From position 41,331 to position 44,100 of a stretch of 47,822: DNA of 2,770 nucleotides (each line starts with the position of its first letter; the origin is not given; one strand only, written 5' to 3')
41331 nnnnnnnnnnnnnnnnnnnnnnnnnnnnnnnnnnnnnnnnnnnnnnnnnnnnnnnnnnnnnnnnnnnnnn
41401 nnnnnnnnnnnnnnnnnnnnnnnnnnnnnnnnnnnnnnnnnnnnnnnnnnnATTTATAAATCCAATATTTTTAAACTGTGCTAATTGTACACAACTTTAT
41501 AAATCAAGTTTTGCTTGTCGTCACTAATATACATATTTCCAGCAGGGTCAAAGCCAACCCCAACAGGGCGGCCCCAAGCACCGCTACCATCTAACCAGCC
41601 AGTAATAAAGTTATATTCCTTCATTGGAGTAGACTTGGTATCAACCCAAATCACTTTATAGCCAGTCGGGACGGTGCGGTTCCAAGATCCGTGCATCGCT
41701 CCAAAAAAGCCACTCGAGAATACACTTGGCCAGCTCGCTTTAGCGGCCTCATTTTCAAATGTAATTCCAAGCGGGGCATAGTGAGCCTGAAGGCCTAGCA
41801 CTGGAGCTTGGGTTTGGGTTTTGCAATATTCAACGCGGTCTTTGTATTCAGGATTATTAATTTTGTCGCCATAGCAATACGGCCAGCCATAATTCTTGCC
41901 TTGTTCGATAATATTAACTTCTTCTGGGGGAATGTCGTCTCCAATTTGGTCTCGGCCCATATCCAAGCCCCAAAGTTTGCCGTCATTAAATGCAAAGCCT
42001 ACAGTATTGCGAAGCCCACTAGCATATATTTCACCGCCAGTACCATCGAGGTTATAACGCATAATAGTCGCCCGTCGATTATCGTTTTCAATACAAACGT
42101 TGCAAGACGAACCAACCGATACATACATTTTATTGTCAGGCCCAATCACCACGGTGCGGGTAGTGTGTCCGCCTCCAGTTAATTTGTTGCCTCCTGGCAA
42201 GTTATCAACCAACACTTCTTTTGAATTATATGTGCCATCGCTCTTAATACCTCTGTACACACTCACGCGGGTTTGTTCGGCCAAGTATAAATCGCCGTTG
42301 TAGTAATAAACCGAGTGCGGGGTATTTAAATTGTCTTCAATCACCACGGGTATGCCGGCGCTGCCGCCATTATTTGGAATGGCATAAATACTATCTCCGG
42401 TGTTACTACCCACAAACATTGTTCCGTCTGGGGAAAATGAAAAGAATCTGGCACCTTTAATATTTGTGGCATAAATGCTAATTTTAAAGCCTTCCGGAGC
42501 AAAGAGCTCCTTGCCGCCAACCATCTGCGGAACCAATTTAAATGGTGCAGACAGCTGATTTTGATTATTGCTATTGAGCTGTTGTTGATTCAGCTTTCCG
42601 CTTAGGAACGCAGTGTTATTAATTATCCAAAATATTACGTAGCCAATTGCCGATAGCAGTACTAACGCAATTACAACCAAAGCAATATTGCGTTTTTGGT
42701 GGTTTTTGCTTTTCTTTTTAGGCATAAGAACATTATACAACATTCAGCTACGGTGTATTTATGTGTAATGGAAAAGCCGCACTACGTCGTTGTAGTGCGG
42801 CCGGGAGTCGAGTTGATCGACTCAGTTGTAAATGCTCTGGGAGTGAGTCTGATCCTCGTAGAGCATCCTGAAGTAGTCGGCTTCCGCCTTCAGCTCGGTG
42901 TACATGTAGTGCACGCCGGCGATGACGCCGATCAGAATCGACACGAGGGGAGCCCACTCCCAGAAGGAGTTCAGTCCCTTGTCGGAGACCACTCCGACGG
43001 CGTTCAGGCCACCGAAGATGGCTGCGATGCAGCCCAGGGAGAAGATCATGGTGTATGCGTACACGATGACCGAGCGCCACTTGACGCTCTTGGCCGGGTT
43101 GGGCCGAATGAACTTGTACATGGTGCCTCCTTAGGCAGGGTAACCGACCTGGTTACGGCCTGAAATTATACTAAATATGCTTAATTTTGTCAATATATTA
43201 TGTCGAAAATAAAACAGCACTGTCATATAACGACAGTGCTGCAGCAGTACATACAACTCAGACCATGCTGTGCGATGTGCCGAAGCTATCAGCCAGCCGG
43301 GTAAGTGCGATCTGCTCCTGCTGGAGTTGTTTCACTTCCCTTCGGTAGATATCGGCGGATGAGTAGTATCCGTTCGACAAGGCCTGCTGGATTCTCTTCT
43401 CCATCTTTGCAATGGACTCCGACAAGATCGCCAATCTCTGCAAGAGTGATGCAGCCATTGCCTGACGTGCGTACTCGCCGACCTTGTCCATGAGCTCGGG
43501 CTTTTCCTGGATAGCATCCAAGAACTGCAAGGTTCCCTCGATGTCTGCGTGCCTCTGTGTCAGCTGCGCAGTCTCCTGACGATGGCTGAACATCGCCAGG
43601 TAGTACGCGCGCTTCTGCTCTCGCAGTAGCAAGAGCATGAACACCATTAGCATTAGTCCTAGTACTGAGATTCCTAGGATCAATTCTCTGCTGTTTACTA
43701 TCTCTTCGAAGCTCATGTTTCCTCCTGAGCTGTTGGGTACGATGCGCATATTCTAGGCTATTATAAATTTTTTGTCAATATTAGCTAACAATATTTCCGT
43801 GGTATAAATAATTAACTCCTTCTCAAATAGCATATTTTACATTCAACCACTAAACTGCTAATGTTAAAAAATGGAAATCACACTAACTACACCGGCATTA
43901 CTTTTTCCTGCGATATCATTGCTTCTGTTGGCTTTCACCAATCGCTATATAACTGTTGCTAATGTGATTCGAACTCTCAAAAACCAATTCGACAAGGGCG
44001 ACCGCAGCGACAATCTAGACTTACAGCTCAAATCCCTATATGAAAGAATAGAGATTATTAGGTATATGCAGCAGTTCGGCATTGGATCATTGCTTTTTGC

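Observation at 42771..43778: Two further GC-rich membrane-protein cassettes in tandem, each with its own consensus promoter and perfect 10-bp terminator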

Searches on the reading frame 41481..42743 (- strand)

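Call 7: search_protein_families(library=pfam, proteins=[window:41481-42743:-], max_evalue=1)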
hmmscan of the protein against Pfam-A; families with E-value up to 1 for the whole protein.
window:41481-42743:- (420 aa): 4 families
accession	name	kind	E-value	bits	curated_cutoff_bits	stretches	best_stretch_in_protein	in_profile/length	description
PF07995.17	GSDH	-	1.4e-17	64.4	25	1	133-340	54-271/332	Glucose / Sorbosone dehydrogenase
PF23500.1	DUF7133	-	1.1e-06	28.6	27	1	134-257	78-200/385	Domain of unknown function (DUF7133)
PF22807.2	TrAA12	-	0.00013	20.9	30.9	1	306-368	266-318/463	TrAA12-like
PF17164.10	DUF5122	-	0.12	13.1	27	1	202-235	2-31/36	Domain of unknown function (DUF5122) beta-propeller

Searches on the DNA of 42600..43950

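Call 39: search_rna_families(source=window, start=42600, end=43950, threshold=evalue, max_evalue=1)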
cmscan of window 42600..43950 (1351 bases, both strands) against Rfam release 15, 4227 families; matches with E-value up to 1: 1.
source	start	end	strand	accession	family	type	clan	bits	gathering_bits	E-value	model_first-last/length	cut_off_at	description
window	42614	42709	+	RF00378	Qrr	Gene; sRNA;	-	23.4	50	0.14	1-108/108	no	Qrr RNA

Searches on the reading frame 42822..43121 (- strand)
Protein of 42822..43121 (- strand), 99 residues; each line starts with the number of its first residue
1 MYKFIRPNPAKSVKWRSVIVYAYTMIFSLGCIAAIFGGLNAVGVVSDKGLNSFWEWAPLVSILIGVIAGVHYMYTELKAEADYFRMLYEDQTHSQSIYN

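Call 7: search_protein_families(library=pfam, proteins=[window:42822-43121:-], max_evalue=1)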
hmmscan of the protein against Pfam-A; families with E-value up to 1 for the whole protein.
window:42822-43121:- (99 aa): 1 family
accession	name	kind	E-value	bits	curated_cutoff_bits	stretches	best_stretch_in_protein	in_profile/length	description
PF03729.18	DUF308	-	0.17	12.6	25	1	23-70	22-69/73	Short repeat of unknown function (DUF308)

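Call 10: find_encoding_contigs(protein=window:42822-43121:-, flank=6000, max_places=10)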
Protein window:42822-43121:- (99 aa): 5 contigs read that carry it; 3 places shown.
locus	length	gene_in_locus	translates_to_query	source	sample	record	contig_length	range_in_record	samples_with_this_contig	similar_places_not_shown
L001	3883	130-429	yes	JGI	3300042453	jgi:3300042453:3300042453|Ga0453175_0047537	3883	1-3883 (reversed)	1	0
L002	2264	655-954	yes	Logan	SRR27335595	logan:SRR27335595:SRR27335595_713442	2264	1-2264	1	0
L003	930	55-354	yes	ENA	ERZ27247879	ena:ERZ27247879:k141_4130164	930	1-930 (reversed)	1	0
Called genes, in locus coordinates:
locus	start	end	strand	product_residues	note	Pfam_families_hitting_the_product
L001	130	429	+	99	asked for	-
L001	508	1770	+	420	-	PF22807:TrAA12, PF07995:GSDH, PF23500:DUF7133 (weak)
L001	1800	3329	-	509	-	-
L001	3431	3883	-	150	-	?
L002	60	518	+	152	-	-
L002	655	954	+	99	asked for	-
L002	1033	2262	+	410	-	?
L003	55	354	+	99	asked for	-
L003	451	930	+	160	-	?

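Call 12: find_homologous_proteins(query=window:42822-43121:-, max_evalue=0.01)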
Query window:42822-43121:- (99 aa): 4 proteins with E <= 0.01 among 6 candidates.
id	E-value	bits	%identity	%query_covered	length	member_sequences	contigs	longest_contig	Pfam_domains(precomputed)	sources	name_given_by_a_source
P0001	1.3e-58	213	97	100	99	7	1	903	-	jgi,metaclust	jgi:hypothetical protein|metaclust:\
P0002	1.1e-42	162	71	100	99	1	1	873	-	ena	-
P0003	8.1e-30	121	67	82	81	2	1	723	-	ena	-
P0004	2.3e-27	113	95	57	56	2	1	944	-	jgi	jgi:hypothetical protein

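Call 14: find_encoding_contigs(protein=P0002, flank=6000)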
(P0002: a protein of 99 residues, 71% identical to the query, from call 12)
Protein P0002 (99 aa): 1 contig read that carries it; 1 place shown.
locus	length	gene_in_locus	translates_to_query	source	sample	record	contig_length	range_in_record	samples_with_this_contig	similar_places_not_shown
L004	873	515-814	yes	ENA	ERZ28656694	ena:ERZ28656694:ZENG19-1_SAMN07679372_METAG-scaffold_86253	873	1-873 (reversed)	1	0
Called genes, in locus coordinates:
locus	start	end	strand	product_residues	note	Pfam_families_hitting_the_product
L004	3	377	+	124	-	?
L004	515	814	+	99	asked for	-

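Call 17: find_encoding_contigs(protein=P0003, flank=6000)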
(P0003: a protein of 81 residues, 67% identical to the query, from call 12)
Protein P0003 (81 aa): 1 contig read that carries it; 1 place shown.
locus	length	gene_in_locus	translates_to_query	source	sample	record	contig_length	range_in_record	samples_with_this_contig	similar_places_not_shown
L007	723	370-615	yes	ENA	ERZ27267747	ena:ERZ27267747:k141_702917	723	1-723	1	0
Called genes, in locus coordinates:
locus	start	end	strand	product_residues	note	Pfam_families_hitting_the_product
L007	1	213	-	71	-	?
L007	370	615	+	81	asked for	-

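Call 41: search_protein_families(library=phrogs, proteins=[window:42822-43121:-], max_evalue=1)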
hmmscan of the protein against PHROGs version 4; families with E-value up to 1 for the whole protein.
window:42822-43121:- (99 aa): 2 families
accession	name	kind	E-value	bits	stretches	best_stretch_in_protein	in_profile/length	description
phrog_1299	-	lysis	0.018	15.8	1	55-74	32-51/100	holin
phrog_6447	-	moron, auxiliary metabolic gene and host takeover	0.039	15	0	60-84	6-30/81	membrane protein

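Call 42: search_protein_families(library=padloc, proteins=[window:42822-43121:-], max_evalue=1)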
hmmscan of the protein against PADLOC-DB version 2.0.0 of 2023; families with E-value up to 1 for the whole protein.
window:42822-43121:- (99 aa): 0 families

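Call 43: search_protein_families(library=ncbifam, proteins=[window:42822-43121:-], max_evalue=1)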
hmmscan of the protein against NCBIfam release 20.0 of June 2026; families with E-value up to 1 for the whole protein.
window:42822-43121:- (99 aa): 0 families

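Call 61: predict_structure(alignment_id=A3)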
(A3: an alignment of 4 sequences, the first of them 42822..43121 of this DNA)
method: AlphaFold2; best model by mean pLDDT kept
length: 99 residues; sequences in the alignment: 4
mean_pLDDT: 69.7   pTM: 0.36
mean pLDDT of the five models: 69.7, 69.0, 65.9, 62.1, 61.0
residues with pLDDT >= 90: 0; 70-90: 65; 50-70: 24; < 50: 10
segments of 3 or more residues with pLDDT < 50: 1-7
pLDDT, mean of each block of 10 residues (from residue 1): 47 65 76 80 78 79 75 71 70 55
secondary structure, 60 per line:
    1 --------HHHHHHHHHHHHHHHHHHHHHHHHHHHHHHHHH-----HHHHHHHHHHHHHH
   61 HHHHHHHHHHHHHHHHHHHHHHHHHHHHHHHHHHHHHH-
elements in order: H9-41 H47-98

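Call 64: find_homologous_proteins(query=A5, max_evalue=0.01)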
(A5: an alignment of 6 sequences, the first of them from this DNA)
Query A5 (6 sequences) (99 aa, profile of the alignment): 11 proteins with E <= 0.01 among 3476 candidates.
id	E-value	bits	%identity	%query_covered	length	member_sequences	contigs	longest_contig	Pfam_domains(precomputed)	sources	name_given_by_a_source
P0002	1.5e-43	164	71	100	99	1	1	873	-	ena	-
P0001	5.5e-43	163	97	100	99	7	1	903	-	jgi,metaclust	jgi:hypothetical protein|metaclust:\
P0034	2.4e-41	157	42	100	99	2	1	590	-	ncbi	-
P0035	1.2e-40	155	42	90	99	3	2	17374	-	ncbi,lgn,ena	-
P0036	3.0e-39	151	47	86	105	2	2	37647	-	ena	-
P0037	2.1e-37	145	43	90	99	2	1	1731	-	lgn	-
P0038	2.4e-35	138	43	90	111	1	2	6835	-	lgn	-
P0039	9.7e-34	133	40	90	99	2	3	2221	-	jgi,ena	jgi:hypothetical protein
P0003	1.1e-33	133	67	82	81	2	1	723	-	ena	-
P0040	1.2e-32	130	44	85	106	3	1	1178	-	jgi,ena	jgi:hypothetical protein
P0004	3.1e-19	86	95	57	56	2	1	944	-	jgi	jgi:hypothetical protein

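Call 67: find_encoding_contigs(protein=P0036, flank=5000, max_places=4)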
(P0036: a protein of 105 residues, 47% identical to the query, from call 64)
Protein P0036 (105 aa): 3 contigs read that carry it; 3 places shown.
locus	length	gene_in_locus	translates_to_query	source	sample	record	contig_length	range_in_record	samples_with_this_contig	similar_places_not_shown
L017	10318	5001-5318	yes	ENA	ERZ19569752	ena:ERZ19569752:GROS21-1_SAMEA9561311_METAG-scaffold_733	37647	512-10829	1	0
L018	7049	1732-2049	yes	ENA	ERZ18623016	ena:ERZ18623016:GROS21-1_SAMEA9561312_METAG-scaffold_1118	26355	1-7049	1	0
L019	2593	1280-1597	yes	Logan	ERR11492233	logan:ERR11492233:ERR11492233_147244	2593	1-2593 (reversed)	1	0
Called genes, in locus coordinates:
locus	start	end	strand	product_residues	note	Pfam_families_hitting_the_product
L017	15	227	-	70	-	-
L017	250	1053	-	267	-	-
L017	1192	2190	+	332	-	-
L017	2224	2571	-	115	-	-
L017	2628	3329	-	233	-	-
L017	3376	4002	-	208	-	PF01370:Epimerase (weak), PF05368:NmrA (weak), PF13460:NAD_binding_10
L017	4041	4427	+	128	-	PF00903:Glyoxalase, PF12681:Glyoxalase_2 (weak)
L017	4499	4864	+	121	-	-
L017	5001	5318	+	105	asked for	-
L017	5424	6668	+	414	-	PF22807:TrAA12, PF23500:DUF7133 (faint), PF07995:GSDH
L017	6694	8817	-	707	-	-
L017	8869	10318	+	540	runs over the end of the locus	PF00083:Sugar_tr (weak), PF05977:MFS_3 (weak), PF07690:MFS_1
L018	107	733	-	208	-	PF01370:Epimerase (weak), PF05368:NmrA (weak), PF13460:NAD_binding_10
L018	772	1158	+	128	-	PF00903:Glyoxalase, PF12681:Glyoxalase_2 (weak)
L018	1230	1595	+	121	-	-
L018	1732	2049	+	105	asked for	-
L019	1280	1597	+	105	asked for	-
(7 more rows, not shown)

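Call 68: find_encoding_contigs(protein=P0038, flank=5000, max_places=4)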
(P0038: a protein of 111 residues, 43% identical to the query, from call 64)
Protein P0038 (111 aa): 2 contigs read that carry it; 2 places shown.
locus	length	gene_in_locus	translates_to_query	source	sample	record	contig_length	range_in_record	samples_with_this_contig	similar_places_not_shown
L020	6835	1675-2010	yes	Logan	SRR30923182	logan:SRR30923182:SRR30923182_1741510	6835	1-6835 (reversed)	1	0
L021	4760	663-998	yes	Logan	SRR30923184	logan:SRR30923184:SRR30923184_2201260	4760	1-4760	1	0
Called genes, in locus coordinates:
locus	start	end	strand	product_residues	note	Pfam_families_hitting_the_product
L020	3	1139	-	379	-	?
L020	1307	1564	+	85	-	-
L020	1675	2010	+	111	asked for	-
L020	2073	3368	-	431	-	PF00675:Peptidase_M16, PF05193:Peptidase_M16_C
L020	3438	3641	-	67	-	-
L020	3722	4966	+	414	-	PF22807:TrAA12, PF23500:DUF7133 (faint), PF07995:GSDH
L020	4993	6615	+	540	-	PF00083:Sugar_tr (weak), PF05977:MFS_3 (weak), PF07690:MFS_1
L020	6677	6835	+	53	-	?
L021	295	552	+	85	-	-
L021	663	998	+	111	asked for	-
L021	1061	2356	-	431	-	PF00675:Peptidase_M16, PF05193:Peptidase_M16_C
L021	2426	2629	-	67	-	-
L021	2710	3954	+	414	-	PF22807:TrAA12, PF23500:DUF7133 (faint), PF07995:GSDH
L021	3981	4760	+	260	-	?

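Call 93: find_related_loci(query=A5, collection=viral_contigs, flank=6000)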
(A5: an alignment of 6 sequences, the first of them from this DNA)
Query A5 (99 aa) in viral_contigs; peptide patterns used: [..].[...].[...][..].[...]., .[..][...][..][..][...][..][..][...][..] (x = any residue, [..] = any of these).
42 stretches matched a pattern, but none encodes a relative of the query by tblastn (E <= 1e-3).

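Call 96: search_dna_similar(query=window:42822-43121:-, collection=phages, mode=protein, max_evalue=0.01)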
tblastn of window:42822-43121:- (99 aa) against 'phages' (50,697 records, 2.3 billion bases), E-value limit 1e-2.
No match.

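Call 98: search_dna_similar(query=window:42822-43121:-, collection=plasmids, mode=protein, max_evalue=0.01)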
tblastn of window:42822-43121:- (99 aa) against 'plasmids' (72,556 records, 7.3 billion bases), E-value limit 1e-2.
No match.

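Call 101: search_protein_families(library=phrogs, proteins=[L020:1307-1564:+], max_evalue=0.001)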
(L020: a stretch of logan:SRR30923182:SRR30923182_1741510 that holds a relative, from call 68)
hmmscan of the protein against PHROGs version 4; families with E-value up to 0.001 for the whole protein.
L020:1307-1564:+ (85 aa): 0 families

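Call 102: search_protein_families(library=pfam, proteins=[L020:1307-1564:+], max_evalue=0.001)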
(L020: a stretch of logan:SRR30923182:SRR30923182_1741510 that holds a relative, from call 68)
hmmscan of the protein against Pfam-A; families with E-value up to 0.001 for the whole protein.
L020:1307-1564:+ (85 aa): 0 families
